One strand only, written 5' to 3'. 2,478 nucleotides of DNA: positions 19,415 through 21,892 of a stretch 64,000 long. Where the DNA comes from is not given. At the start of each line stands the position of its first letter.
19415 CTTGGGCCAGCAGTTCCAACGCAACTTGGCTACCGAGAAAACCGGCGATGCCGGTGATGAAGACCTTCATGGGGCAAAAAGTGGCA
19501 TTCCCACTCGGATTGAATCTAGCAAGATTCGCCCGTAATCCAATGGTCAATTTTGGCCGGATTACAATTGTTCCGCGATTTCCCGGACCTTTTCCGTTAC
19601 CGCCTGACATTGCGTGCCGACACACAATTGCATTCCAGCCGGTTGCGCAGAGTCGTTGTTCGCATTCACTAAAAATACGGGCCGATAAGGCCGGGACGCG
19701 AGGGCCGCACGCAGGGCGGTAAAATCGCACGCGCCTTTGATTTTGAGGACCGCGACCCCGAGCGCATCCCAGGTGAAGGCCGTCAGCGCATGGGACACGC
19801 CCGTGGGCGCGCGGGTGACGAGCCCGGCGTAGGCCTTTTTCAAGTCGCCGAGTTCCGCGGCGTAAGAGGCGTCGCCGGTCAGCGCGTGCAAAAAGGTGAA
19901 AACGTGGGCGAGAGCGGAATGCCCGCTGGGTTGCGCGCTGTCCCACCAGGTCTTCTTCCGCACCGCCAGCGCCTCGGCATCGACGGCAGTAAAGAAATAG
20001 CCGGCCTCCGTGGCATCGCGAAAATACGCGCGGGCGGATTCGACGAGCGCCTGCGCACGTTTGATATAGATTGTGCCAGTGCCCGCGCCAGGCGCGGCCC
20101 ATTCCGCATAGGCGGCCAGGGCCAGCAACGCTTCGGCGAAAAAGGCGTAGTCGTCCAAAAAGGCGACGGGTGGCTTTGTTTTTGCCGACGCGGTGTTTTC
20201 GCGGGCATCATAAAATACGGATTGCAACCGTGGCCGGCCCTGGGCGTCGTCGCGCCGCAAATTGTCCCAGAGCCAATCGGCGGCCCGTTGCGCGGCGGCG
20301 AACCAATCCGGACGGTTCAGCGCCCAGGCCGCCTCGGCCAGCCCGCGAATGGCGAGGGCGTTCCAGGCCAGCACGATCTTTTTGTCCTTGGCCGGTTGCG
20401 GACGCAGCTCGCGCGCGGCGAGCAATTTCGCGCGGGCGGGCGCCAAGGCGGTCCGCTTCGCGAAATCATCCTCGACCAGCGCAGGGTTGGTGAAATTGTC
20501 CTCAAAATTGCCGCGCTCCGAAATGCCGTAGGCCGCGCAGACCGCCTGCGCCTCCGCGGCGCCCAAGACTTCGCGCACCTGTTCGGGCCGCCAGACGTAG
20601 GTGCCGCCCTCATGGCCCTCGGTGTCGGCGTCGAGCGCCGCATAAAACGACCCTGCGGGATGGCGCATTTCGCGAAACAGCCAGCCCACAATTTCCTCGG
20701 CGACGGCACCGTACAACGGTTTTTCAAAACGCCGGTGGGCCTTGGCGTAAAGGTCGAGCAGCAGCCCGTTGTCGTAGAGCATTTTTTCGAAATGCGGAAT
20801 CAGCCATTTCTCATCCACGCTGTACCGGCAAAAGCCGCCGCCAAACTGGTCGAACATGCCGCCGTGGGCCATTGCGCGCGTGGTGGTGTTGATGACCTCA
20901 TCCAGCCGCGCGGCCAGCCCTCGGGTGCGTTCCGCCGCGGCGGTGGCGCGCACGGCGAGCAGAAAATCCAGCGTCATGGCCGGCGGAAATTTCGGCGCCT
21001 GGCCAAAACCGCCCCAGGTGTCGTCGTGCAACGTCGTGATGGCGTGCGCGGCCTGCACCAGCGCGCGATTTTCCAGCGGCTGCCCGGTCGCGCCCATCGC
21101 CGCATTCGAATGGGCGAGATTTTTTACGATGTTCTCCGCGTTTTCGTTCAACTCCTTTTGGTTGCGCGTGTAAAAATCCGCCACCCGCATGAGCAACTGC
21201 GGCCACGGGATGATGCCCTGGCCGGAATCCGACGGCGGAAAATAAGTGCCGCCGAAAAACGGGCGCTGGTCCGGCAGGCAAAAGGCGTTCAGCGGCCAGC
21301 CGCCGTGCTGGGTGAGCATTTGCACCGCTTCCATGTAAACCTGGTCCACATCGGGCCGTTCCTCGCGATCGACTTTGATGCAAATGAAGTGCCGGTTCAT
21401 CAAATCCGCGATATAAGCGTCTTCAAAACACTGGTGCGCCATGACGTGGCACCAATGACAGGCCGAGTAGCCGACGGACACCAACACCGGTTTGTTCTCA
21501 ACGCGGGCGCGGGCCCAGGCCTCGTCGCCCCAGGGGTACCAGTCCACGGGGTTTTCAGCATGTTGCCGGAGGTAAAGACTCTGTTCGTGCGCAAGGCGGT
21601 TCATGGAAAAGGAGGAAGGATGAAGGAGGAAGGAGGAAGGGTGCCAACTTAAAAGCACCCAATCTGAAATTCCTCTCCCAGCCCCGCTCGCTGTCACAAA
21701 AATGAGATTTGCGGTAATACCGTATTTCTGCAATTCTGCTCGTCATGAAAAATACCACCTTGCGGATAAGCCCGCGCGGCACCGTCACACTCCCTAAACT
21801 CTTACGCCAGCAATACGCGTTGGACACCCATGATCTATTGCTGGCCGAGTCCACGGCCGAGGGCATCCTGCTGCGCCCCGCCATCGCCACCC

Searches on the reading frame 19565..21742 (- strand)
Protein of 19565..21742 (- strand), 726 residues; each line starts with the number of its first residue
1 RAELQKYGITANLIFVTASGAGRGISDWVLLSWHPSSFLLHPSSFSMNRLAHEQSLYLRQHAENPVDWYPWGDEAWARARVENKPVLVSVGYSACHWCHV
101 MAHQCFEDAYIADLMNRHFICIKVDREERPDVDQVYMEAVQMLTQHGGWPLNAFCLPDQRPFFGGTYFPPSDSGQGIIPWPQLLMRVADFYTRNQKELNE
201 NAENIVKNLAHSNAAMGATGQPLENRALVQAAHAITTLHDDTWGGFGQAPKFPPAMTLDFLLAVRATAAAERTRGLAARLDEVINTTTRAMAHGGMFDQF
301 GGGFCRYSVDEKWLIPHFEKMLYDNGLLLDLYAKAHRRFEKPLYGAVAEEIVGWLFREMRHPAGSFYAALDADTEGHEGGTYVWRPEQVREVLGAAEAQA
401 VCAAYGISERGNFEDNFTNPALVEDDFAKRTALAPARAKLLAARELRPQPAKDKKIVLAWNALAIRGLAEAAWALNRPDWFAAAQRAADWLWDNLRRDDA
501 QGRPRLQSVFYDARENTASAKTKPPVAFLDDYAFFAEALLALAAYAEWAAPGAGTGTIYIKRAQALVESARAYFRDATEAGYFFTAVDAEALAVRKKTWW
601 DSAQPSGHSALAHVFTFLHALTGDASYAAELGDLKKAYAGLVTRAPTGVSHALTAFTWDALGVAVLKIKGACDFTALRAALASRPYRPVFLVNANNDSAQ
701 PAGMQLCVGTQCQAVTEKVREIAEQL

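Call 87: search_protein_families(library=pfam, proteins=[window:19565-21742:-], max_evalue=0.001)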
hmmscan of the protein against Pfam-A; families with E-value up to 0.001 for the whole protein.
window:19565-21742:- (726 aa): 2 families
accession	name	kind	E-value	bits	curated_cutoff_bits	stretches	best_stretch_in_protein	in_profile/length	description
PF03190.21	Thioredox_DsbH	-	3.5e-71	238.9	27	1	48-209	2-162/163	Protein of unknown function, DUF255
PF13899.12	Thioredoxin_7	-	7.6e-09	36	27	1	67-131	1-65/83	Thioredoxin-like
